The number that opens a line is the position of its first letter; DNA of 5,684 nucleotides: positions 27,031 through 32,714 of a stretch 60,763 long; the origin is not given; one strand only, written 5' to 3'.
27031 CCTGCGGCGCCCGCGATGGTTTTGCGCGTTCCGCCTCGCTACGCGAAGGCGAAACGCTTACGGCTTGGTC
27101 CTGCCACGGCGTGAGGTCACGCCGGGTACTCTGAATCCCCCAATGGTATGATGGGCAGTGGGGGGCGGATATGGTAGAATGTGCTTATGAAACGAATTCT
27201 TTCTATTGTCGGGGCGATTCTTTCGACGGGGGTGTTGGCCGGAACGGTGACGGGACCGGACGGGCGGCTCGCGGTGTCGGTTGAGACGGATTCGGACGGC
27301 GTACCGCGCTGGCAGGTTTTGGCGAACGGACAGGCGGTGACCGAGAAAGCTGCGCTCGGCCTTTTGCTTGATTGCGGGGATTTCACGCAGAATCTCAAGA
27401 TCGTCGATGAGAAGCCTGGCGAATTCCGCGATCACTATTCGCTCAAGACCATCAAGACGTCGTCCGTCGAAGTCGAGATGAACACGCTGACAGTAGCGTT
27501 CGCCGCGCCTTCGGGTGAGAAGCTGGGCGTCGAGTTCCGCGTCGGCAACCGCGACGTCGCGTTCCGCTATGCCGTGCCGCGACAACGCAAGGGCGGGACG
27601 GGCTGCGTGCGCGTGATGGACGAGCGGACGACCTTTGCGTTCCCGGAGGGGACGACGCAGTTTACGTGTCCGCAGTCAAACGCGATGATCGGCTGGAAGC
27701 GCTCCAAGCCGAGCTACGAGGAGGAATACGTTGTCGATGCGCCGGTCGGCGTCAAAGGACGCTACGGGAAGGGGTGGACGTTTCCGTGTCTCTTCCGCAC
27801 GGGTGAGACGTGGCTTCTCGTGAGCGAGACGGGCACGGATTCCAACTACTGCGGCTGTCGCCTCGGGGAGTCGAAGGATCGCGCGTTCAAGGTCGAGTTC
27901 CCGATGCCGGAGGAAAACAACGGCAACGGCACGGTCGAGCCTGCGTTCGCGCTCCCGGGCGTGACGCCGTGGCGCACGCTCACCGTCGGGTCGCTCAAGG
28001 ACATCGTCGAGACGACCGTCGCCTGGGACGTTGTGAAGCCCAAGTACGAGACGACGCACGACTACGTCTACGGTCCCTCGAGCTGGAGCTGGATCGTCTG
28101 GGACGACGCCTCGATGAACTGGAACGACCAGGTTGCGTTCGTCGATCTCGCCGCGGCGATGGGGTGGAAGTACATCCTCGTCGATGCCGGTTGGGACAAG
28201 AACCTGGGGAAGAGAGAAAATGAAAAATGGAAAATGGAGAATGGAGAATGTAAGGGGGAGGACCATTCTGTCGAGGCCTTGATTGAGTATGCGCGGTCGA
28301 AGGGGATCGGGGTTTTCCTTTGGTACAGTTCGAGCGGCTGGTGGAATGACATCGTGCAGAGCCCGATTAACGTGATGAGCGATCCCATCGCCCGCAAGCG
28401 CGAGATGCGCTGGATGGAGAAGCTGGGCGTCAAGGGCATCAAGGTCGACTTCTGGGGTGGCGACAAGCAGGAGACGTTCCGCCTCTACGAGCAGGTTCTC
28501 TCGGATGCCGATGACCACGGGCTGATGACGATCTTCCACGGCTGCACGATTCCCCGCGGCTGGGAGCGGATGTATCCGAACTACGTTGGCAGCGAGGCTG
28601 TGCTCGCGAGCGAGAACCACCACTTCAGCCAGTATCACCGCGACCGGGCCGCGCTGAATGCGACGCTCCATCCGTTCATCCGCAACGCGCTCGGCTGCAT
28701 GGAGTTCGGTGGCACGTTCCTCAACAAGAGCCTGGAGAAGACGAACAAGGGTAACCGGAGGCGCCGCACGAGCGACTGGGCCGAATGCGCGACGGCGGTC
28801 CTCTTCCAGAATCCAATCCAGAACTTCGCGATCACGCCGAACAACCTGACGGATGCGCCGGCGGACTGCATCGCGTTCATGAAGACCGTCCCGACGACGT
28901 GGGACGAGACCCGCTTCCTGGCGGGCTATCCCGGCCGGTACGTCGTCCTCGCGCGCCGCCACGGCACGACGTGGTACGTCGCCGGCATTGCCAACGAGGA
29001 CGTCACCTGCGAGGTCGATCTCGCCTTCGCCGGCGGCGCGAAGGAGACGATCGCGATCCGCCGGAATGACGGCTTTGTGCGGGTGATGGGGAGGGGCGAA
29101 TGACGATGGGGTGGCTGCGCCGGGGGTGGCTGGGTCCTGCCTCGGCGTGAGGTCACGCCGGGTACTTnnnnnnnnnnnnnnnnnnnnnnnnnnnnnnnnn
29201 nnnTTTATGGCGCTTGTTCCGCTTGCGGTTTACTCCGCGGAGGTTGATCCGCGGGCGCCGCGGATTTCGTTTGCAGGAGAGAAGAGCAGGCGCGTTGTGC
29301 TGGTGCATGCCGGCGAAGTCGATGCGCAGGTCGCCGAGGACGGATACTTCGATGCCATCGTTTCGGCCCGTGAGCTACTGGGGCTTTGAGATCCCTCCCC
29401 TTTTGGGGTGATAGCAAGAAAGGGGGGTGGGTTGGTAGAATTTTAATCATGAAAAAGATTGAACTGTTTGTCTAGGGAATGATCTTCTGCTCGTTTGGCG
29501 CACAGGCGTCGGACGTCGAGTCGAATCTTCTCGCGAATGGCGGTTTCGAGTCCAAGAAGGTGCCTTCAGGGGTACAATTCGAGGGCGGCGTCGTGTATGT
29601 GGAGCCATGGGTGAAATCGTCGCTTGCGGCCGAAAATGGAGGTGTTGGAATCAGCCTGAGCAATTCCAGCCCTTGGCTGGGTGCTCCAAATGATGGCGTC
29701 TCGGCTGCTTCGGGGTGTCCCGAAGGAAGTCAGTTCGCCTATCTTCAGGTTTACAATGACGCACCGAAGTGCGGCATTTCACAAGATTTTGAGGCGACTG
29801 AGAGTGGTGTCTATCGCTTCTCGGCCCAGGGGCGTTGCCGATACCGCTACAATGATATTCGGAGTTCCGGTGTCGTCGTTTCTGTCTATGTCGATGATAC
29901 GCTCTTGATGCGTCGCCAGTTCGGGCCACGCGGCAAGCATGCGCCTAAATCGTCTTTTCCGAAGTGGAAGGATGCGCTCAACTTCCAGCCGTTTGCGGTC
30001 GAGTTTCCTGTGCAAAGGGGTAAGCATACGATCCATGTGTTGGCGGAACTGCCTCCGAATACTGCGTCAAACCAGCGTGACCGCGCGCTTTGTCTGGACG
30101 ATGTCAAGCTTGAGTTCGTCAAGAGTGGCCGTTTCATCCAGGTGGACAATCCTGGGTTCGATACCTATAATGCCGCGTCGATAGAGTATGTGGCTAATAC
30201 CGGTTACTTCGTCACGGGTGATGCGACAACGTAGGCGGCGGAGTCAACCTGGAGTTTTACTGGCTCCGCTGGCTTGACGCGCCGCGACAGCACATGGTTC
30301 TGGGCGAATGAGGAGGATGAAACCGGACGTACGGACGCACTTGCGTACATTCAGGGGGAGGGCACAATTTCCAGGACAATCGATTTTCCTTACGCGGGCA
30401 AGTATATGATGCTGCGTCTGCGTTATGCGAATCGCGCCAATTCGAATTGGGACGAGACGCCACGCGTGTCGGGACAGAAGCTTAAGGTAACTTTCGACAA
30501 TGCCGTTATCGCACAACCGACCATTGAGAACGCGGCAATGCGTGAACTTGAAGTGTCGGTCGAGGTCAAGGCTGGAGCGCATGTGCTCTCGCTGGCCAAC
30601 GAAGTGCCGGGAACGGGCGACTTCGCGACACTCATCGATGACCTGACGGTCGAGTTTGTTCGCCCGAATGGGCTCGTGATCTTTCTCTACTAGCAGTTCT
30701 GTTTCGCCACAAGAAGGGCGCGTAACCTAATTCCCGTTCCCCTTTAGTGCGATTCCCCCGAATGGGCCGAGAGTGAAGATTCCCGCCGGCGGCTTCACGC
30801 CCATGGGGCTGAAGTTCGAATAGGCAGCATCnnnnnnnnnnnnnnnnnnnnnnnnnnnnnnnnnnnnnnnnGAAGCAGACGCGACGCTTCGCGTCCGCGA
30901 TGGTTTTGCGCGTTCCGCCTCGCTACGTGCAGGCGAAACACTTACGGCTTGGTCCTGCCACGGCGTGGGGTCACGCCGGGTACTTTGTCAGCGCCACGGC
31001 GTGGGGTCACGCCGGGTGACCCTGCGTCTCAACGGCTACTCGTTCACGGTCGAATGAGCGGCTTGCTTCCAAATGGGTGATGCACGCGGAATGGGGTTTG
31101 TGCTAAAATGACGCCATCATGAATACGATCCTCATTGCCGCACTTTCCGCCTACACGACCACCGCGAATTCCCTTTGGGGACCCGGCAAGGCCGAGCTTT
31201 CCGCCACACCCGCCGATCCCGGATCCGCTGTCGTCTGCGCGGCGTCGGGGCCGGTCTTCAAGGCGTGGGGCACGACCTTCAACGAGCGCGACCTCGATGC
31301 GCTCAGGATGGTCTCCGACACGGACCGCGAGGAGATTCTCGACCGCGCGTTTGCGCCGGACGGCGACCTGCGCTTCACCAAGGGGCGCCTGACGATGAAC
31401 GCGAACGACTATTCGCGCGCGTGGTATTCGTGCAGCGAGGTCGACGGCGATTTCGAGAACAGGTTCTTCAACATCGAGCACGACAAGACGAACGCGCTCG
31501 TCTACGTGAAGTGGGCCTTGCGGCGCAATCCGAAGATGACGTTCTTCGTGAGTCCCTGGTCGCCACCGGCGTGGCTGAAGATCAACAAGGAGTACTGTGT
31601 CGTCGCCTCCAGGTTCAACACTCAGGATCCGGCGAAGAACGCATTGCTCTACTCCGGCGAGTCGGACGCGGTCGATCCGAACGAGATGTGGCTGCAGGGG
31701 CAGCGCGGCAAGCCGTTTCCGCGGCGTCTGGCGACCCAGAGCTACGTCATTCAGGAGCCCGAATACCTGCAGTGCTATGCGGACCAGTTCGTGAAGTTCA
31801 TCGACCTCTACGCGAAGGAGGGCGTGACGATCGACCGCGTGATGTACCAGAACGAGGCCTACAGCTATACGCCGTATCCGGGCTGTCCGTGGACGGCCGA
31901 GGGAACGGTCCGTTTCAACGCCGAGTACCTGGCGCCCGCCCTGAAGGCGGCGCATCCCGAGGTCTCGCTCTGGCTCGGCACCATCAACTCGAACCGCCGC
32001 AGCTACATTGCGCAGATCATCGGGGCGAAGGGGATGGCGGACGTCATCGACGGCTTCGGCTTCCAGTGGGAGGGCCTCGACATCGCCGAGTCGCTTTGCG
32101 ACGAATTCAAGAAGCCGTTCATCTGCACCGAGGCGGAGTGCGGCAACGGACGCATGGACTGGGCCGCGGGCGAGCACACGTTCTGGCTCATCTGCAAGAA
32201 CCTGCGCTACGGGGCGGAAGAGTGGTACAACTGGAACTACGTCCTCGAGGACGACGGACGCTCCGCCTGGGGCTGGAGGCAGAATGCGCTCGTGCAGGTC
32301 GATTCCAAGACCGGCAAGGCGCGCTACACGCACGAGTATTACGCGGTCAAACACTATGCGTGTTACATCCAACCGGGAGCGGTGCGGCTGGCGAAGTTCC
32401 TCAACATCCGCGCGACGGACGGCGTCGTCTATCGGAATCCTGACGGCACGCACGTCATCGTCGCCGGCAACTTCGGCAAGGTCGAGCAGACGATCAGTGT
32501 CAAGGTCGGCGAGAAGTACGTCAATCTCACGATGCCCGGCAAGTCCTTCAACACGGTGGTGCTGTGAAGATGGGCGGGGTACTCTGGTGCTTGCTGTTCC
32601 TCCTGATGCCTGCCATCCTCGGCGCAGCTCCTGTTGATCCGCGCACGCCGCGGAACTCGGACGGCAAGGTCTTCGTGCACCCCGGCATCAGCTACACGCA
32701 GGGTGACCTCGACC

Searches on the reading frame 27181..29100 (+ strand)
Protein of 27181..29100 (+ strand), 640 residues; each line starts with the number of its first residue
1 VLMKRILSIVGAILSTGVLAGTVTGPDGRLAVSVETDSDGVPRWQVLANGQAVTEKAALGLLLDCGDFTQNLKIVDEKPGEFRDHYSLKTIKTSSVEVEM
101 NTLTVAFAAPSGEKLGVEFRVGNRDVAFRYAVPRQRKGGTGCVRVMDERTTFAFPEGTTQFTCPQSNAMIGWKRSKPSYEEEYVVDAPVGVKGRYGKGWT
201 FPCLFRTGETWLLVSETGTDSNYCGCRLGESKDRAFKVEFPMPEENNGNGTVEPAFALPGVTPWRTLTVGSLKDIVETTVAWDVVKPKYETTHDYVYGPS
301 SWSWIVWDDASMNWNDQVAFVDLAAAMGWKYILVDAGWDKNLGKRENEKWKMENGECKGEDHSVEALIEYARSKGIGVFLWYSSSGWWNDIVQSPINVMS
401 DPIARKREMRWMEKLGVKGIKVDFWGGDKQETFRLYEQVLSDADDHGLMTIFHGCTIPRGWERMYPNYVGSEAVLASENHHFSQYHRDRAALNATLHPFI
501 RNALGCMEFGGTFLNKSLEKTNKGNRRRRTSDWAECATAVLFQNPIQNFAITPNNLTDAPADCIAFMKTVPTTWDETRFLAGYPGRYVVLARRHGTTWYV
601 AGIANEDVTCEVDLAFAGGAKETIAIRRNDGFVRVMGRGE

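Call 18: search_protein_families(library=ncbifam, proteins=[window:27181-29100:+], max_evalue=0.00001)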
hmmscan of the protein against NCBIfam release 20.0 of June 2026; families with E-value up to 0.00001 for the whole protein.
window:27181-29100:+ (640 aa): 1 family
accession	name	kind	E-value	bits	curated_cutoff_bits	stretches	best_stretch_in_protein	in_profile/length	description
NF053844.1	RetAlphGalacBctrd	equivalog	7.2e-52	176.4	800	2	262-626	268-620/662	retaining alpha-galactosidase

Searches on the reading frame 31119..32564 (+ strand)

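Call 49: search_protein_families(library=pfam, proteins=[window:31119-32564:+], max_evalue=0.00001)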
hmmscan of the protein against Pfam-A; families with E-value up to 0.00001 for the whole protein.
window:31119-32564:+ (482 aa): 1 family
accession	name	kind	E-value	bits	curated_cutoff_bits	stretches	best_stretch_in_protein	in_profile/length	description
PF02055.22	Glyco_hydro_30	-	2.9e-21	76.3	23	2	48-158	2-112/348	Glycosyl hydrolase family 30 TIM-barrel domain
